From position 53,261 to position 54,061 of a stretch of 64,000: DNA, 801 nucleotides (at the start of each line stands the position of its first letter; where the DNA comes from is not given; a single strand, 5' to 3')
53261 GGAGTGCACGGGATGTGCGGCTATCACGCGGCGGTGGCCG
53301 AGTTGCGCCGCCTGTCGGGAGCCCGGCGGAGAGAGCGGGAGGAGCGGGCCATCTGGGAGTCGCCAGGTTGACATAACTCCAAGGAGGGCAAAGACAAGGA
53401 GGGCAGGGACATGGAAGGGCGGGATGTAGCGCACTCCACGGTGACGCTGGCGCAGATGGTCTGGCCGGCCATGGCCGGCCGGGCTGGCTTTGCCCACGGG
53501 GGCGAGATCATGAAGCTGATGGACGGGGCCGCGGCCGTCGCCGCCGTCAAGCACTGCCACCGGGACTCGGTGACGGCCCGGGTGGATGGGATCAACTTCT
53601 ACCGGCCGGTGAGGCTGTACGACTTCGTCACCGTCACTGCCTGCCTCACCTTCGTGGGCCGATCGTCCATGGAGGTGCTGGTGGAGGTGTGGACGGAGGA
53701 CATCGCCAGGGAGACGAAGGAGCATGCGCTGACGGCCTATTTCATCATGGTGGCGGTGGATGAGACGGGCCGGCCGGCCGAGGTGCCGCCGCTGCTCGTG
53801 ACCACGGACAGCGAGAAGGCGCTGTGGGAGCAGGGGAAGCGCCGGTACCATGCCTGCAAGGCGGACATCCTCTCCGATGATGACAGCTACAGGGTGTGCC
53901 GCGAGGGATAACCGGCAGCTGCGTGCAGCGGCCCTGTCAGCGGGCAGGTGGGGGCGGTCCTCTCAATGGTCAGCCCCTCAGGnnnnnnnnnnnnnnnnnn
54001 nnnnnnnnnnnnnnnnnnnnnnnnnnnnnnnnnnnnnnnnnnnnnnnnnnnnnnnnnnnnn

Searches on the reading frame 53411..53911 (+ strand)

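Call 44: search_protein_families(library=pfam, proteins=[window:53411-53911:+], max_evalue=0.00001)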
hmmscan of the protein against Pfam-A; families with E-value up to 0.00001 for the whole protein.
window:53411-53911:+ (166 aa): 1 family
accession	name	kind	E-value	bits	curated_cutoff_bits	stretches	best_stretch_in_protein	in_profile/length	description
PF03061.28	4HBT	-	6.3e-19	68.5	20.6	1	26-98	2-75/79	Thioesterase superfamily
